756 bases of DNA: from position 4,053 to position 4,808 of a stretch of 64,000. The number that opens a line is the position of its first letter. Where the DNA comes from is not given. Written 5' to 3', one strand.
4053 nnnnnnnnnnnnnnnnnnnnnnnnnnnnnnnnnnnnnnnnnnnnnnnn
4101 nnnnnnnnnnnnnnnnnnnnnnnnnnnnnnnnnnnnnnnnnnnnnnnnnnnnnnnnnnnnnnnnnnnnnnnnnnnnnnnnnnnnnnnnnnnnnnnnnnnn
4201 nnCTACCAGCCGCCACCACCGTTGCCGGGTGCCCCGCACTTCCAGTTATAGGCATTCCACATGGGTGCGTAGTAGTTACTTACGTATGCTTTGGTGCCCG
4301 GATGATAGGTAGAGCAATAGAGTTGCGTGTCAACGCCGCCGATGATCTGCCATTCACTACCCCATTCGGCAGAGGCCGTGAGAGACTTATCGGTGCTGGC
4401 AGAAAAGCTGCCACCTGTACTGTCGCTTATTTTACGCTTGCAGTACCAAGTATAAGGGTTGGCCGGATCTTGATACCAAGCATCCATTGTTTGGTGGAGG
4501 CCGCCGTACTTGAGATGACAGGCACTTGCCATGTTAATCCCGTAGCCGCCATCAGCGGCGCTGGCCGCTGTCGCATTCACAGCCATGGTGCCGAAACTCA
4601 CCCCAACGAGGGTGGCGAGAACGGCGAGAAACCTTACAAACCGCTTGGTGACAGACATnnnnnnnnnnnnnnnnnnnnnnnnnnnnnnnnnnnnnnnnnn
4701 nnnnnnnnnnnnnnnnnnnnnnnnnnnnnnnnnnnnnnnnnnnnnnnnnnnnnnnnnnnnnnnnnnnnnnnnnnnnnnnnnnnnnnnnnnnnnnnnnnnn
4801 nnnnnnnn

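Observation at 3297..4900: Secreted Cys-rich protein and membrane-protein operon beside an IS1595 transposase remnant and a truncated duplicate of the membrane gene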

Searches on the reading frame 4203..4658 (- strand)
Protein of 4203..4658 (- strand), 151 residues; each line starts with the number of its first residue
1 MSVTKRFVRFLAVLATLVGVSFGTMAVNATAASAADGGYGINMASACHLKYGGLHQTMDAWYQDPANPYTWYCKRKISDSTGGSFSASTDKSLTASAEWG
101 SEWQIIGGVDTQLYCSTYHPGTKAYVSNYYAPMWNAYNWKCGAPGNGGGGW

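Call 3: search_protein_families(library=pfam, proteins=[window:4203-4658:-], max_evalue=0.1)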
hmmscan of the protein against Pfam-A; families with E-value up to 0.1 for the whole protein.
window:4203-4658:- (151 aa): 0 families

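Call 4: search_protein_families(library=ncbifam, proteins=[window:4203-4658:-], max_evalue=0.1)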
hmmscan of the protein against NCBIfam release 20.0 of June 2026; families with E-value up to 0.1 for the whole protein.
window:4203-4658:- (151 aa): 0 families

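Call 5: find_homologous_proteins(query=window:4203-4658:-, max_evalue=0.01)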
Query window:4203-4658:- (151 aa): 2 proteins with E <= 0.01 among 149 candidates.
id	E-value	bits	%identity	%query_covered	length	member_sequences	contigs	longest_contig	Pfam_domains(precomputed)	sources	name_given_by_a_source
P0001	4.6e-99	347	100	100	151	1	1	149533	-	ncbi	-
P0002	2.9e-41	159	55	93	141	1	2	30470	-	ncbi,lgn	-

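Call 9: find_encoding_contigs(protein=P0002, flank=10000)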
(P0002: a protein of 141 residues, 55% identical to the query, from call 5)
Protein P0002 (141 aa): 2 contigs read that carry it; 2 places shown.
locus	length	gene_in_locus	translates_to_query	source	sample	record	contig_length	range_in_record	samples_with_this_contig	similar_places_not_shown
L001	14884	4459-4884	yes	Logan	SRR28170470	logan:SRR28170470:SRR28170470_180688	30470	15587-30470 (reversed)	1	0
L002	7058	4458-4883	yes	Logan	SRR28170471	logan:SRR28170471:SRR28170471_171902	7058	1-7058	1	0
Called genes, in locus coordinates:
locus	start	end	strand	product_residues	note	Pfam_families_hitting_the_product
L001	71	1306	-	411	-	-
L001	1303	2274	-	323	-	PF00294:PfkB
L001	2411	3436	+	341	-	-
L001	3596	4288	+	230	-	-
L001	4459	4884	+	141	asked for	-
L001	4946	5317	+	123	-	-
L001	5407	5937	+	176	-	PF00300:His_Phos_1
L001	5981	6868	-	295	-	PF01116:F_bP_aldolase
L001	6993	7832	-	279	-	PF24963:DUF7768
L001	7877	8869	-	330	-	PF02779:Transket_pyr, PF02780:Transketolase_C, PF22613:Transketolase_C_1 (weak)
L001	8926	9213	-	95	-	-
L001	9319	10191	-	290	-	PF00456:Transketolase_N, PF13292:DXP_synthase_N, PF00676:E1_dh, PF09364:XFP_N (weak)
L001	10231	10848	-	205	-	PF00117:GATase, PF07722:Peptidase_C26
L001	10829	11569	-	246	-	PF13529:Peptidase_C39_2 (weak)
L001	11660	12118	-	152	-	-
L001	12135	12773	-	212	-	PF00834:Ribul_P_3_epim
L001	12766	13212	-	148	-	PF02502:LacAB_rpiB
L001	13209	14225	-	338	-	PF00044:Gp_dh_N, PF02800:Gp_dh_C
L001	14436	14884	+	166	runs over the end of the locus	-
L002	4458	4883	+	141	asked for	-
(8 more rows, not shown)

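Call 15: find_encoding_contigs(protein=P0001, flank=10000)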
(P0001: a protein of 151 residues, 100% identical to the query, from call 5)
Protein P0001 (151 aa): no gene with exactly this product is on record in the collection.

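Call 16: list_cluster_members(proteins=[P0001, P0003, P0002, P0004])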
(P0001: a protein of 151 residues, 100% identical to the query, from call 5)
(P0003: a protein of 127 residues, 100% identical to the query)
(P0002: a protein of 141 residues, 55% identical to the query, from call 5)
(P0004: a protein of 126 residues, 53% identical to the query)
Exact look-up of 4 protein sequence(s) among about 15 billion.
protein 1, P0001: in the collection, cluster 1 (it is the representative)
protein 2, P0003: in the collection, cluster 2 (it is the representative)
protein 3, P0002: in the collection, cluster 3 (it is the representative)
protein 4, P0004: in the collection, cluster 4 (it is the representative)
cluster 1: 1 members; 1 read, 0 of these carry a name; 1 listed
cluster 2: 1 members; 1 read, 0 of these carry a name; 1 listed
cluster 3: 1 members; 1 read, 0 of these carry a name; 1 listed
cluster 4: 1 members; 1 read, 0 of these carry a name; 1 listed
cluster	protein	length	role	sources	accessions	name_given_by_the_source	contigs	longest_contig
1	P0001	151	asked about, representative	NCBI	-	-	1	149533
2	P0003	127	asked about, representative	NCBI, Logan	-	-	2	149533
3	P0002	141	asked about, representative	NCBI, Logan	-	-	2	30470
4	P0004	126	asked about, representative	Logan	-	-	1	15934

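Call 23: find_related_loci(query=A3, collection=genome_contigs, flank=6000)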
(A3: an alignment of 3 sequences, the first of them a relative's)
Query A3 (151 aa) in genome_contigs; peptide patterns used: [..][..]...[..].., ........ (x = any residue, [..] = any of these).
23 stretches matched a pattern, but none encodes a relative of the query by tblastn (E <= 1e-3).
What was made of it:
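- Tried and rejected: GTDB species-representative scan with the secreted-protein alignment (call 23).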

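Call 25: predict_structure(alignment_id=A1)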
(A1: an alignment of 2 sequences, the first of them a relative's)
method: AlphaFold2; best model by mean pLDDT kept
length: 151 residues; sequences in the alignment: 2
mean_pLDDT: 43.7   pTM: 0.32
mean pLDDT of the five models: 43.7, 42.7, 40.5, 38.7, 37.2
residues with pLDDT >= 90: 0; 70-90: 9; 50-70: 38; < 50: 104
segments of 3 or more residues with pLDDT < 50: 21-42, 53-56, 62-71, 79-102, 108-151
pLDDT, mean of each block of 10 residues (from residue 1): 72 62 40 34 53 52 47 53 31 31 49 36 36 32 27 26
secondary structure, 60 per line:
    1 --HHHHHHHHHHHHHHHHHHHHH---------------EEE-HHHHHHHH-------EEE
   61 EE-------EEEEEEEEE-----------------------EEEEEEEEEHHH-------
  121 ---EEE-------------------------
elements in order: H3-23 E39-41 H43-50 E58-62 E70-78 E102-110 E124-126
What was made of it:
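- Tried and rejected: The first AF2 run, with two sequences, was unusable (pLDDT 44, call 25).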

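Call 29: search_protein_representatives(alignment_id=A1)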
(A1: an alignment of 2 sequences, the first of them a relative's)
Query: 2 sequences, 151 profile positions. Proteins with E-value up to 0.001 (for the whole library): 36; up to 1e-10: 8; up to 1e-30: 3. The best 36 are listed.
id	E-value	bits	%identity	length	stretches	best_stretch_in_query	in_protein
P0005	1.4e-42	161.6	-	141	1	1-142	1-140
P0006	2.8e-37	144.4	-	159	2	32-142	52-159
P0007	1.1e-33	132.7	-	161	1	1-142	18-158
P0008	6.1e-26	107.6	-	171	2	26-141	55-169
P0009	1.5e-17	80.3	-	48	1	96-141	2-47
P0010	1.2e-15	74.2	-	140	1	6-141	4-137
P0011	1.7e-14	70.4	-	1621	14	30-92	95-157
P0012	1.8e-13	67.1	-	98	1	11-103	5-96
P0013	9.4e-10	55.0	-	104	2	17-78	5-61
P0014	2.3e-09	53.7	-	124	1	10-142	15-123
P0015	3.4e-09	53.2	-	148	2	102-142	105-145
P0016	4.3e-09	52.9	-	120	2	5-77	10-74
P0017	8.4e-09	51.9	-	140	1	15-142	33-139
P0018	4.0e-08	49.7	-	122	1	20-141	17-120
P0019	2.9e-07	47.0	-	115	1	8-78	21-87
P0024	1.8e-06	44.4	-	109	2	8-78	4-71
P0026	7.7e-06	42.3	-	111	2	9-74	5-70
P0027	1.2e-05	41.7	-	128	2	102-142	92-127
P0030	1.3e-04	38.3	-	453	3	23-76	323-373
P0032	3.6e-04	36.9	-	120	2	36-75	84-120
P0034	3.7e-04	36.9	-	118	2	90-146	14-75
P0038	6.4e-04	36.1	-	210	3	10-77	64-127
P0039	8.4e-04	35.7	-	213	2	10-75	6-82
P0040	9.4e-04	35.6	-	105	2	39-75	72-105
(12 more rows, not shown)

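Call 32: search_protein_families(library=pfam, proteins=[P0024, P0026, P0040, P0038, P0030, P0014, P0006, P0032, P0034, P0039], max_evalue=1)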
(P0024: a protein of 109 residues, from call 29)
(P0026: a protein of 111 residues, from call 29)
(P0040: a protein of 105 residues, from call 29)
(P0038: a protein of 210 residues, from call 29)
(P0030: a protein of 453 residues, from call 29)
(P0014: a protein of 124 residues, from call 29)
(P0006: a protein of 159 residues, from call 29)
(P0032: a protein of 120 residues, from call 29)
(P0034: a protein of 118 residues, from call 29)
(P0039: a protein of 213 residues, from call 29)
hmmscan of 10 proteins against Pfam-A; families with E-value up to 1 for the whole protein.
P0024 (109 aa): 1 family
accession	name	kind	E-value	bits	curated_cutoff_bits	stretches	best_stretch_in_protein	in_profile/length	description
PF13431.12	TPR_17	-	0.22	12.3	24.4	0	95-105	8-18/34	Tetratricopeptide repeat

P0026 (111 aa): 0 families

P0040 (105 aa): 0 families

P0038 (210 aa): 1 family
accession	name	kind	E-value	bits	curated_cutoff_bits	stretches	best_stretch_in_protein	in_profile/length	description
PF17771.6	ADAMTS_CR_2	-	0.022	15.6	27.3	0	91-127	2-39/69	ADAMTS cysteine-rich domain 2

P0030 (453 aa): 1 family
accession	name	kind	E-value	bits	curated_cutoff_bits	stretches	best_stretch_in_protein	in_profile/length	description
PF00150.24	Cellulase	-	0.00078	19.5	23.5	1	1-132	127-270/272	Cellulase (glycosyl hydrolase family 5)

P0014 (124 aa): 1 family
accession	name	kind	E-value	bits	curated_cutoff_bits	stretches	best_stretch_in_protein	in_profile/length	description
PF04311.20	DUF459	-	0.2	11.4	27.2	1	65-105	40-76/197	Protein of unknown function (DUF459)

P0006 (159 aa): 0 families

P0032 (120 aa): 0 families

P0034 (118 aa): 1 family
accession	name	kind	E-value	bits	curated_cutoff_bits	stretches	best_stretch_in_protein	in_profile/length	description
PF03810.25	IBN_N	-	0.18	12.3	21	1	14-47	17-53/73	Importin-beta N-terminal domain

P0039 (213 aa): 0 families

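Call 35: find_homologous_proteins(query=A4, max_evalue=0.001)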
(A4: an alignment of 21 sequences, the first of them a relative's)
Query A4 (21 sequences) (151 aa, profile of the alignment): 19 proteins with E <= 0.001 among 8000 candidates.
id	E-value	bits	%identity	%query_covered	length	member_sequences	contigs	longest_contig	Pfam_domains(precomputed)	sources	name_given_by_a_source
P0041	5.6e-38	148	31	93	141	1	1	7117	-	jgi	jgi:hypothetical protein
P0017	1.0e-37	147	30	73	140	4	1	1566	-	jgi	jgi:hypothetical protein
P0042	1.1e-37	147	30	91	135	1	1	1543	-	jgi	jgi:hypothetical protein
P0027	8.2e-36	141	31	91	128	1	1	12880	-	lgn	-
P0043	1.6e-35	140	32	68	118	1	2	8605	-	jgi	jgi:hypothetical protein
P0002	2.8e-35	139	55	93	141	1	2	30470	-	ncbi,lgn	-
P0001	1.2e-34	137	100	100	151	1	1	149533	-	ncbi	-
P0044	2.5e-34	136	29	93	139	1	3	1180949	-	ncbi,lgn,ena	-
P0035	2.5e-28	117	28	88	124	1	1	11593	-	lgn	-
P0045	2.6e-27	113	30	68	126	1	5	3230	-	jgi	jgi:hypothetical protein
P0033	3.0e-24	104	23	86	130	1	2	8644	-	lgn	-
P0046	1.1e-23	102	27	67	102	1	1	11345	-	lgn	-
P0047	1.3e-22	98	28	60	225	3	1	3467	-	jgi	-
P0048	5.6e-22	96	45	13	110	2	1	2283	-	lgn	-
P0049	1.3e-20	92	29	93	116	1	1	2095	-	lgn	-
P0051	1.6e-19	88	30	57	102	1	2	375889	-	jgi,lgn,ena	-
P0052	2.3e-18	85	27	61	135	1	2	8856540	-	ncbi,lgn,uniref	ncbi:hypothetical protein [Nocardia sp. NBC_01388]|uniref:hypothetical protein n=1 Tax=Nocardia sp. 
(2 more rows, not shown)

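Call 36: find_encoding_contigs(protein=P0044, flank=4000, max_places=3)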
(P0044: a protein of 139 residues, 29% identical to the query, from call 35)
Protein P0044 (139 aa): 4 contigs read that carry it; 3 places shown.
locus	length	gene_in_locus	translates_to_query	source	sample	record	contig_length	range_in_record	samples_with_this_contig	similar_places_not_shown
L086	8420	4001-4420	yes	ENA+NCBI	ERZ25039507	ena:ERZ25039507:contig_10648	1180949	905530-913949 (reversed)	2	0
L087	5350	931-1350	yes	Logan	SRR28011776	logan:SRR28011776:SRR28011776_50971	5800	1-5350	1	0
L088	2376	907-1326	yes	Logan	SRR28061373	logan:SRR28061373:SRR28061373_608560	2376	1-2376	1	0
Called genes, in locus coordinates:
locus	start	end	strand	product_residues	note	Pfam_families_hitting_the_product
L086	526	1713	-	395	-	-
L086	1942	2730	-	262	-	-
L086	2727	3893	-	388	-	PF13581:HATPase_c_2 (faint), PF02518:HATPase_c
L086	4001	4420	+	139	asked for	-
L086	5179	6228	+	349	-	PF01636:APH (weak)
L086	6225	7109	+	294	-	PF05721:PhyH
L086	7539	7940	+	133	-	-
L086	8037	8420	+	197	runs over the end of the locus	PF00293:NUDIX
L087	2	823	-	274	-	?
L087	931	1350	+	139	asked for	-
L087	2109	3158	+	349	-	PF01636:APH (weak)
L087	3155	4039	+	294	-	PF05721:PhyH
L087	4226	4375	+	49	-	-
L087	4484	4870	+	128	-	-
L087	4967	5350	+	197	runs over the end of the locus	PF00293:NUDIX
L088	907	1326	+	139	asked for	-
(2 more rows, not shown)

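Call 37: find_encoding_contigs(protein=P0052, flank=4000, max_places=2)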
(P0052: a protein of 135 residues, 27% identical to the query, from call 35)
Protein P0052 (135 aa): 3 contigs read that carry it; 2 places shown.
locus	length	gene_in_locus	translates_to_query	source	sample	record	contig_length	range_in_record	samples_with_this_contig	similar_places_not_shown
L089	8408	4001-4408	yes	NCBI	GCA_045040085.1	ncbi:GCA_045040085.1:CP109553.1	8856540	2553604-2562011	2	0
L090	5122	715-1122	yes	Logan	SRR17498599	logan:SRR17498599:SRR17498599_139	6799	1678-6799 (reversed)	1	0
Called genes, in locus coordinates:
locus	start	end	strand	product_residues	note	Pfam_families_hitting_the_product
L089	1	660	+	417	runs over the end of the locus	PF01575:MaoC_dehydratas (faint), PF13452:FAS1_DH_region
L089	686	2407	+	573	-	PF00501:AMP-binding, PF13193:AMP-binding_C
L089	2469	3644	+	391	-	PF04909:Amidohydro_2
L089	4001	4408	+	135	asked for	-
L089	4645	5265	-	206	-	-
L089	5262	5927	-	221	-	PF04542:Sigma70_r2 (weak), PF04545:Sigma70_r4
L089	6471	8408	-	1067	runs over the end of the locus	PF12770:CHAT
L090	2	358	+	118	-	?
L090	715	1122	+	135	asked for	-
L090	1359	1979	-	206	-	-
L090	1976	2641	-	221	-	PF04542:Sigma70_r2 (weak), PF04545:Sigma70_r4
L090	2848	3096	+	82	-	-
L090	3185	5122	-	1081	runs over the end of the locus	PF12770:CHAT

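Call 38: find_encoding_contigs(protein=P0027, flank=4000, max_places=2)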
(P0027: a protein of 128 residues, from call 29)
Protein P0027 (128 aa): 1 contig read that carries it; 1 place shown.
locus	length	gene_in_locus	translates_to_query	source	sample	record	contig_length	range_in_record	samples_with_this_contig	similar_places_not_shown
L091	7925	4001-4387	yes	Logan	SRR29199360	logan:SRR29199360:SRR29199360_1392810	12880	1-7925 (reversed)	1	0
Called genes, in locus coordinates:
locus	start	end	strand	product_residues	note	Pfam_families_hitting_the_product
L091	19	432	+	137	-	-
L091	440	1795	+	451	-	PF11614:FixG_C (faint)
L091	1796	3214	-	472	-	-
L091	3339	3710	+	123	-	-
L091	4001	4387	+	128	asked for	-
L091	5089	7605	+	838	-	PF00270:DEAD (weak), PF04851:ResIII (weak)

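Call 52: find_encoding_contigs(protein=P0006, flank=5000, max_places=3)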
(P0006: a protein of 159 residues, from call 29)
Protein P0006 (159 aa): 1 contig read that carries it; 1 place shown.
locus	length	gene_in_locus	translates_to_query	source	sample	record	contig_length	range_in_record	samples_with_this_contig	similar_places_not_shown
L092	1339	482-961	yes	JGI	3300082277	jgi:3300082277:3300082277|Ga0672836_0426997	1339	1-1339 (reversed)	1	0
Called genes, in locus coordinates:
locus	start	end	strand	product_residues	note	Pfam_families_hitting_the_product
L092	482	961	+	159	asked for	-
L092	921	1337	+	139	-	?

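Call 57: find_encoding_contigs(protein=P0007, flank=6000, max_places=3)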
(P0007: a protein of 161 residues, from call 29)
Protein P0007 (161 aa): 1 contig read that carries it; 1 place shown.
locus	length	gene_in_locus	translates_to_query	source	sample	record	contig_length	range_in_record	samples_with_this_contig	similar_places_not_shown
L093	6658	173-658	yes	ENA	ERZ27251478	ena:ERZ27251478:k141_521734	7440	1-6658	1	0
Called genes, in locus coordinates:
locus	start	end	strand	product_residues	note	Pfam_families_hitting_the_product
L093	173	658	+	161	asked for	-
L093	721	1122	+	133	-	-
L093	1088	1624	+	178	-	PF10026:DUF2268 (weak)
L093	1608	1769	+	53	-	-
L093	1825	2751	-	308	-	PF03009:GDPD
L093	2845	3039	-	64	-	-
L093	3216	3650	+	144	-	PF00903:Glyoxalase, PF13468:Glyoxalase_3 (weak), PF13669:Glyoxalase_4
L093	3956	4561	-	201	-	PF01872:RibD_C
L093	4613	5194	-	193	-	PF28474:DUF8412, PF13376:OmdA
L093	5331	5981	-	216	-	-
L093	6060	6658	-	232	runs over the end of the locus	-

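Call 58: find_encoding_contigs(protein=P0008, flank=6000, max_places=3)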
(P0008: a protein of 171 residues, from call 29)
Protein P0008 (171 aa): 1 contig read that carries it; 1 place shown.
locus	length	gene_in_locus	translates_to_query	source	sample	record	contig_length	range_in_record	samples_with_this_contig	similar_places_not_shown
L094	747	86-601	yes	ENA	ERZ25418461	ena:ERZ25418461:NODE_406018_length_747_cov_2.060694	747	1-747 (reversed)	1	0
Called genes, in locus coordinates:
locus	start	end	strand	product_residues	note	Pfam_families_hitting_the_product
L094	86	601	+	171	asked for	-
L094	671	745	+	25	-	?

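Call 59: find_encoding_contigs(protein=P0010, flank=6000, max_places=3)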
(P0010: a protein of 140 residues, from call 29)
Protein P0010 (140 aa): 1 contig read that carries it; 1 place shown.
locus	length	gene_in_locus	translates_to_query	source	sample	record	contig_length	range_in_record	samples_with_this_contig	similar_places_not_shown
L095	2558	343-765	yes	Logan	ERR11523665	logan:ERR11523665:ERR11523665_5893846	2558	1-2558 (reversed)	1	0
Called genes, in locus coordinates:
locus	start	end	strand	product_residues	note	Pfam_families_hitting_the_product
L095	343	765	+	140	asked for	-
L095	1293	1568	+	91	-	-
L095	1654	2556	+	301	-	?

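Call 76: find_related_loci(query=A10, collection=metagenome_contigs, flank=5000)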
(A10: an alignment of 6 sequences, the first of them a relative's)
Query A10 (151 aa) in metagenome_contigs; peptide patterns used: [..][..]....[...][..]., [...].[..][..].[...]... (x = any residue, [..] = any of these).
158 stretches matched a pattern; 3 encode a relative of the query (tblastn E <= 1e-3); 3 distinct loci.
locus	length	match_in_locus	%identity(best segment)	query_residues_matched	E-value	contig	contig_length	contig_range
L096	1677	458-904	46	1-150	1e-38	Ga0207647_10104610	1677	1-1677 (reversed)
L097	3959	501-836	50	29-141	3e-33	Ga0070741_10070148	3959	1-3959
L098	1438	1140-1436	52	38-137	4e-30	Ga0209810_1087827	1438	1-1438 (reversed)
